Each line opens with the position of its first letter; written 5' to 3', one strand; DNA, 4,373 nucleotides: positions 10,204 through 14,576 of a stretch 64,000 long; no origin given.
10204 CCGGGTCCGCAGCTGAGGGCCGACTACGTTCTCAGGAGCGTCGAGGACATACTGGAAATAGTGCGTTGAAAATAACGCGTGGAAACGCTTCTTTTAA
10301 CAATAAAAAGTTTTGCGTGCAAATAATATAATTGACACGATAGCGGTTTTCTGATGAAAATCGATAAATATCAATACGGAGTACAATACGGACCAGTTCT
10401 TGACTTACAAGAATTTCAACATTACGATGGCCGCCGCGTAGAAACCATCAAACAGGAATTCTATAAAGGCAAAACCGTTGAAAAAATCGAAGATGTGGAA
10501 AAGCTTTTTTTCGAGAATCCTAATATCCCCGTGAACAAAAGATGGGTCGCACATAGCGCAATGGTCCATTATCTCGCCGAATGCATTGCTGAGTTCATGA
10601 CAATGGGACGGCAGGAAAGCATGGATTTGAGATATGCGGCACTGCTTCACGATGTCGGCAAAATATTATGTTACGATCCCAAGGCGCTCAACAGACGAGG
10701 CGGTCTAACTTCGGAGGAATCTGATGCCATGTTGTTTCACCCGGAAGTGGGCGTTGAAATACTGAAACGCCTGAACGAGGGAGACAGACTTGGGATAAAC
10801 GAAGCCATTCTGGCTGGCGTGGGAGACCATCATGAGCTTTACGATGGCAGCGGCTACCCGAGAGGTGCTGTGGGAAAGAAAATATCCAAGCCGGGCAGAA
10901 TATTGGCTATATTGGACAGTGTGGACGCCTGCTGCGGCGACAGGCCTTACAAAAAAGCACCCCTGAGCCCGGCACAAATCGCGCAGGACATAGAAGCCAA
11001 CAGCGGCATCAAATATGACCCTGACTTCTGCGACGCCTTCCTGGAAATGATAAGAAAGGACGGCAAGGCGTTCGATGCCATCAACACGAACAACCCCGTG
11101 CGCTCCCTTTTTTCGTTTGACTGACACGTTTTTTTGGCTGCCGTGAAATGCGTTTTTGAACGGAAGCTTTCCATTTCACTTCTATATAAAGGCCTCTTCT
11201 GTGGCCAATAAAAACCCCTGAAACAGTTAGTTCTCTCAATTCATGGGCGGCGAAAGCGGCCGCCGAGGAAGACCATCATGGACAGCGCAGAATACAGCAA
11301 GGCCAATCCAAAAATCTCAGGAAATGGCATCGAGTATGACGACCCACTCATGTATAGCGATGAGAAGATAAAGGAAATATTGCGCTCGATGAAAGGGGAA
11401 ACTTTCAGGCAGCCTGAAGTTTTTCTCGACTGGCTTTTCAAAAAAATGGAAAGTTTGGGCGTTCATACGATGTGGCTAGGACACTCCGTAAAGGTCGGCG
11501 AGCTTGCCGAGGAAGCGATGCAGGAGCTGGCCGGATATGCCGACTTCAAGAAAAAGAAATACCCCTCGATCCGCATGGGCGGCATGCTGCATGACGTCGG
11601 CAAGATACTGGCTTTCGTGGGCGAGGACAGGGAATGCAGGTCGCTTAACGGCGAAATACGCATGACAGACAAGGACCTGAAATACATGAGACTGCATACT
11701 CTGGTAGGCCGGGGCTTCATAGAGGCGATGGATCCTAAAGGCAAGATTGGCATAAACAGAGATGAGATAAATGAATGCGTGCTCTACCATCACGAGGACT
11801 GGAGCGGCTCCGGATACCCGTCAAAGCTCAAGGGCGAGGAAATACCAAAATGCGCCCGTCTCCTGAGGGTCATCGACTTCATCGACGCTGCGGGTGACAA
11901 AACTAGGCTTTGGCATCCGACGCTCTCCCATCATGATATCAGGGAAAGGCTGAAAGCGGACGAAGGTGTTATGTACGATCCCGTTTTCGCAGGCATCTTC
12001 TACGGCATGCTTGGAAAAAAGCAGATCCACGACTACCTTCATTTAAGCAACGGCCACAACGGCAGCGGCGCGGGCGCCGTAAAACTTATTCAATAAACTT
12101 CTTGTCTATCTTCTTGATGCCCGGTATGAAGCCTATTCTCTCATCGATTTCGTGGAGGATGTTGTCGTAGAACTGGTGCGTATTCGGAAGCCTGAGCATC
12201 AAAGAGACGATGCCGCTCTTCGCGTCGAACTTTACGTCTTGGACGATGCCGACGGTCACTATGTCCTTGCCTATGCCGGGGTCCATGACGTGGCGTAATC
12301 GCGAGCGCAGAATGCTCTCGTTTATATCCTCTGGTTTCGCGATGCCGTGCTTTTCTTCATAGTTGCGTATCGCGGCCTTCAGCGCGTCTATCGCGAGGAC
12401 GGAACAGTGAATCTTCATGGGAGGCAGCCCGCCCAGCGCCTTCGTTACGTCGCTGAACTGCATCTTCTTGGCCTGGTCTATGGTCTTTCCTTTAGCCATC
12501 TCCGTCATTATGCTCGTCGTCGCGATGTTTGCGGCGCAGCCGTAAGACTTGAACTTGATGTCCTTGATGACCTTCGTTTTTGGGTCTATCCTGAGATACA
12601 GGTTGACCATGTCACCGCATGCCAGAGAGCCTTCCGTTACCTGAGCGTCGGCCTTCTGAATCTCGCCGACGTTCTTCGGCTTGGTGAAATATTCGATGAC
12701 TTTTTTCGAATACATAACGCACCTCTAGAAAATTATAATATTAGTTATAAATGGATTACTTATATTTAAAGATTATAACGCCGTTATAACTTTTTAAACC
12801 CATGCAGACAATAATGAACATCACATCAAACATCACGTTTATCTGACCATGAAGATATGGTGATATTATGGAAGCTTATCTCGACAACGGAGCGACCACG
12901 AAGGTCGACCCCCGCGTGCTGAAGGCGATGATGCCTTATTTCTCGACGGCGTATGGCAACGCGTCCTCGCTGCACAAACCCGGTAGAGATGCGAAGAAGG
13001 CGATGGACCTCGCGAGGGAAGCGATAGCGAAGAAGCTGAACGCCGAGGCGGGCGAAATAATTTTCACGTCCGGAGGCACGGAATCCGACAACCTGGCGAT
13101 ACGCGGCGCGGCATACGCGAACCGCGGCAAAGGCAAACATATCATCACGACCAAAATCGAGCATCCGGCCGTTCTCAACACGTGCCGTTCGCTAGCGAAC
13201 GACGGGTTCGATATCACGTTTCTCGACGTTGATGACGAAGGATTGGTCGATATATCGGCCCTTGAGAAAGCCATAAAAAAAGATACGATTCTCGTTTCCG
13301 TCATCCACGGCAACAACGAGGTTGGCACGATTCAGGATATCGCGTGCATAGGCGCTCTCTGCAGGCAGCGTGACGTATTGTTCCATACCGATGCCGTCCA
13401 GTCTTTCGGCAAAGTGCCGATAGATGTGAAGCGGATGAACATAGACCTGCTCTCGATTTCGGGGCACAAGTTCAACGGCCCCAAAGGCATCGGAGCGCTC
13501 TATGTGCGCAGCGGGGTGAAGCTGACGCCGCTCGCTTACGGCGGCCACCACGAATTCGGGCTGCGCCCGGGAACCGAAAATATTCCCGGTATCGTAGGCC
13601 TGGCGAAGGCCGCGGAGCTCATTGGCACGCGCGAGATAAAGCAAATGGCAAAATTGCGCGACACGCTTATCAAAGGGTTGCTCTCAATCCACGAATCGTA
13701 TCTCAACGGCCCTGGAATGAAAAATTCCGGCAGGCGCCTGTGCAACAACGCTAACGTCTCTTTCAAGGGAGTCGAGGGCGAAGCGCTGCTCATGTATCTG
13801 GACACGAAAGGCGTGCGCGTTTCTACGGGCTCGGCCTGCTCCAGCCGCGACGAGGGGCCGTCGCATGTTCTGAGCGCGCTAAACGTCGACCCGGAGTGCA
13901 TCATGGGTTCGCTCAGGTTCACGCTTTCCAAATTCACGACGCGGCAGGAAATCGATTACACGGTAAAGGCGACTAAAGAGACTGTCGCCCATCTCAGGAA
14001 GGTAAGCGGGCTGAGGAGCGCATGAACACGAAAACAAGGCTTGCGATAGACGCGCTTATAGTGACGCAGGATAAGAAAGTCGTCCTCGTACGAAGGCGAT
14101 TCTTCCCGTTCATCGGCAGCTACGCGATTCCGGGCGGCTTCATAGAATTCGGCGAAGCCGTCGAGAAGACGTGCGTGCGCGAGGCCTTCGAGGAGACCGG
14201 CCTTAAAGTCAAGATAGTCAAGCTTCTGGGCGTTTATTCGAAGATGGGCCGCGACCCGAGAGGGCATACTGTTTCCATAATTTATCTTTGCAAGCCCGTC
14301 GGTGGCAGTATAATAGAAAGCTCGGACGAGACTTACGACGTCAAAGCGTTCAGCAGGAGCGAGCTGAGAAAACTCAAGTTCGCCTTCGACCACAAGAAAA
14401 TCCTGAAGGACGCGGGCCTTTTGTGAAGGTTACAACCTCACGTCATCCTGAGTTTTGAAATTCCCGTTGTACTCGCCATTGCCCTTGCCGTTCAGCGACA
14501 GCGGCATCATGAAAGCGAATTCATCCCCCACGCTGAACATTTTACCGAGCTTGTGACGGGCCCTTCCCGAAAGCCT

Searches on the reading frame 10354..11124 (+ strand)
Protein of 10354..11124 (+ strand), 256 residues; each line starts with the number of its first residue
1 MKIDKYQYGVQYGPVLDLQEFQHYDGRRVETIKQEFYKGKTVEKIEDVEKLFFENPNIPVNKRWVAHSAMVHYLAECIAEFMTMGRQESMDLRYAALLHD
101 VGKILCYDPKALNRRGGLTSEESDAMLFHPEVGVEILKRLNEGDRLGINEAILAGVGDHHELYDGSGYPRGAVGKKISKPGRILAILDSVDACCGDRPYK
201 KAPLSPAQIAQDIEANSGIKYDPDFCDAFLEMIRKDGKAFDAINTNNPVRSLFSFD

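Call 53: search_protein_families(library=pfam, proteins=[window:10354-11124:+], max_evalue=0.00001)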
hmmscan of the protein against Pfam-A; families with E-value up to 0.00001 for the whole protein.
window:10354-11124:+ (256 aa): 2 families
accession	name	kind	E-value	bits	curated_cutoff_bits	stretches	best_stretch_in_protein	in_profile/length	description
PF13487.12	HD_5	-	3.2e-26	92.5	27.2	1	64-224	14-169/170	HD domain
PF01966.28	HD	-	1.2e-15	58.3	22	1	66-192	3-115/116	HD domain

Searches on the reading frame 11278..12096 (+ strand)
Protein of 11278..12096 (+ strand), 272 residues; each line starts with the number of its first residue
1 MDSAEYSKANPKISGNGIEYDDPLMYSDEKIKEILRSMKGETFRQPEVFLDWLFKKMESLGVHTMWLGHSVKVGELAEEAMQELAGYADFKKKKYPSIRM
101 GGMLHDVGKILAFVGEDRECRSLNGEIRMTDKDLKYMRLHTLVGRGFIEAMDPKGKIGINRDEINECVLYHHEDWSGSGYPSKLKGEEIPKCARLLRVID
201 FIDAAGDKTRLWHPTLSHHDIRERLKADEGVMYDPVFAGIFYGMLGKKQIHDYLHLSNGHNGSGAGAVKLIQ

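Call 53: search_protein_families(library=pfam, proteins=[window:11278-12096:+], max_evalue=0.00001)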
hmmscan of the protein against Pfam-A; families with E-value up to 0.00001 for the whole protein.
window:11278-12096:+ (272 aa): 2 families
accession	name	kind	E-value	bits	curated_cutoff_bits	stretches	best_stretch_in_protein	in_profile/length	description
PF13487.12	HD_5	-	3.5e-13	50.1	27.2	1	80-234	24-167/170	HD domain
PF01966.28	HD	-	5e-11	43.4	22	1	67-204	2-115/116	HD domain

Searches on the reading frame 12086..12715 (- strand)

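Call 53: search_protein_families(library=pfam, proteins=[window:12086-12715:-], max_evalue=0.00001)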
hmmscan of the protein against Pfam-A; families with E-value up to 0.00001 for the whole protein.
window:12086-12715:- (209 aa): 2 families
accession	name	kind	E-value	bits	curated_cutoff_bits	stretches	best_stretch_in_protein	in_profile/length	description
PF01592.21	NifU_N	-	7.1e-44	149.5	22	1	1-123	1-124/127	NifU-like N terminal domain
PF01883.24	FeS_assembly_P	-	1.7e-07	31.9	23.5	1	137-201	5-67/73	Iron-sulfur cluster assembly protein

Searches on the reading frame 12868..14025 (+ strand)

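Call 53: search_protein_families(library=pfam, proteins=[window:12868-14025:+], max_evalue=0.00001)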
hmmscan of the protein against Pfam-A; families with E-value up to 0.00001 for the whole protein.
window:12868-14025:+ (385 aa): 2 families
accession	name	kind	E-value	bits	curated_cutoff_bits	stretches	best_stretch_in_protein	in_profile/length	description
PF00266.25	Aminotran_5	-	1.5e-88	297.7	21.5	1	4-364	2-370/371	Aminotransferase class-V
PF01041.23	DegT_DnrJ_EryC1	-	7e-08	32.5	19.8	1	62-181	40-151/360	DegT/DnrJ/EryC1/StrS aminotransferase family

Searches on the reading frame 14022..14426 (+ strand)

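Call 53: search_protein_families(library=pfam, proteins=[window:14022-14426:+], max_evalue=0.00001)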
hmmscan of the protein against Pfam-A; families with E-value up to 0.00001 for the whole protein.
window:14022-14426:+ (134 aa): 1 family
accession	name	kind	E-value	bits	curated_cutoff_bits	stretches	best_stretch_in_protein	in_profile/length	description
PF00293.34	NUDIX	-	9.5e-24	84.4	21.1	1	5-130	2-133/134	NUDIX domain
